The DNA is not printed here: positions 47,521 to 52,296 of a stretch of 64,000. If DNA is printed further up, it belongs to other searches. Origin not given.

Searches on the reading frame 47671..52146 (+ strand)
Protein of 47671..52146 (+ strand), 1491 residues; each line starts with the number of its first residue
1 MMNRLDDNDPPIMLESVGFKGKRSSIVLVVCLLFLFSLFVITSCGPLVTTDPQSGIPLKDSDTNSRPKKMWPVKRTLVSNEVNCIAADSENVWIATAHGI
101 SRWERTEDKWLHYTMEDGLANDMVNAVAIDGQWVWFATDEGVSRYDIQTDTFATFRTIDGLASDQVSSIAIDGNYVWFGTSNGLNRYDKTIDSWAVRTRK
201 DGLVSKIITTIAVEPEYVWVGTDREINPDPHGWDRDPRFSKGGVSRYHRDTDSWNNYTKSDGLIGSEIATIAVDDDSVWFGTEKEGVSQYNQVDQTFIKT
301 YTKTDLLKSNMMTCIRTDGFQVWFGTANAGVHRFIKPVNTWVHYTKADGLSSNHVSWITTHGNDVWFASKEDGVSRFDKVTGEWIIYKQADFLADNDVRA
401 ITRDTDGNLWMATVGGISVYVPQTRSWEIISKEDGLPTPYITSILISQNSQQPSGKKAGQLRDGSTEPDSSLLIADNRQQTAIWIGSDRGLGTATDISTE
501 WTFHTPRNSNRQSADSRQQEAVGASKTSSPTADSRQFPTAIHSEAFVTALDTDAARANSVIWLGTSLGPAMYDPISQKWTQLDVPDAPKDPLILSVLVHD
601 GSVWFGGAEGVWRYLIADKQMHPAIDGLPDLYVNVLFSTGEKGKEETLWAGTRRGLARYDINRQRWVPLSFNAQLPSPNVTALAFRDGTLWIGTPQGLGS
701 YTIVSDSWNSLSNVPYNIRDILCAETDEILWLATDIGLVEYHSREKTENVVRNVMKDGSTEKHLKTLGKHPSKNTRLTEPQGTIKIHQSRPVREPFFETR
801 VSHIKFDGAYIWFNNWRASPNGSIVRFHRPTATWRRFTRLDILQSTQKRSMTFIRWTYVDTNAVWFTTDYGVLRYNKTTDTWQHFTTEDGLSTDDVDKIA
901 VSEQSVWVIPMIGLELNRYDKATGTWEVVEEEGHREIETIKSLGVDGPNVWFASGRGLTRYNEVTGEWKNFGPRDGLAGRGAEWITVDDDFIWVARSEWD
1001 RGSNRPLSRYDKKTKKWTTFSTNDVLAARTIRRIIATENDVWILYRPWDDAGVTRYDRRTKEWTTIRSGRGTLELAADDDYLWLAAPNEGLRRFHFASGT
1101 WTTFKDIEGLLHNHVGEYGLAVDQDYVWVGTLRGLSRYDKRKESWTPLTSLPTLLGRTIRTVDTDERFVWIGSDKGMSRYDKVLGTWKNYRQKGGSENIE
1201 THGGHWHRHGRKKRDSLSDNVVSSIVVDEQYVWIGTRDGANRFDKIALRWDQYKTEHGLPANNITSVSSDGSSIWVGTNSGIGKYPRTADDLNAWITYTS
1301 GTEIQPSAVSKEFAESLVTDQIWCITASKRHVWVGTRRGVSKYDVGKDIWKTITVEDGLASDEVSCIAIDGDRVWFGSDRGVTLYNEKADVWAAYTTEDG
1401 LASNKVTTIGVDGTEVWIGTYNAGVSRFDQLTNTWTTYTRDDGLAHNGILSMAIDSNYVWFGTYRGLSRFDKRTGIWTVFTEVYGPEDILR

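Call 8: search_protein_families(library=pfam, proteins=[window:47671-52146:+], max_evalue=0.001)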
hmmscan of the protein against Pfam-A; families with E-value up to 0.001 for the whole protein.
window:47671-52146:+ (1491 aa): 3 families
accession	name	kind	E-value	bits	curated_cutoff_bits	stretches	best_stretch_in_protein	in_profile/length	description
PF07494.17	Reg_prop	-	1.7e-31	104.6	20.4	0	393-414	2-23/24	Two component regulator propeller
PF21544.3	PorZ_N_b_propeller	-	1.1e-10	42.5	27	0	118-186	75-140/154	TSS9, PorZ, N-terminal beta-propeller domain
PF25171.1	Beta-prop_WDR36-Utp21_1st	-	3.7e-05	23.7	80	0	78-154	26-99/266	WDR36/Utp21 first beta-propeller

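Call 10: search_protein_families(library=ncbifam, proteins=[window:47671-52146:+], max_evalue=0.01)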
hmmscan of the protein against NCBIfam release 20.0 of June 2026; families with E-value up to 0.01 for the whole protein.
window:47671-52146:+ (1491 aa): 3 families
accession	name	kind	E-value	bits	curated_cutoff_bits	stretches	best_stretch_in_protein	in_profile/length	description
NF052228.1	T9SS_PorZ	equivalog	1.3e-20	73.4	260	3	1324-1471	485-660/757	type IX secretion system anionic LPS delivery protein PorZ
TIGR03422.1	mito_frataxin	exception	0.0014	18.8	94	0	1080-1110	57-90/100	frataxin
TIGR03548.1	mutarot_permut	subfamily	0.0051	16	243.2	0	872-994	188-309/323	cyclically-permuted mutarotase family protein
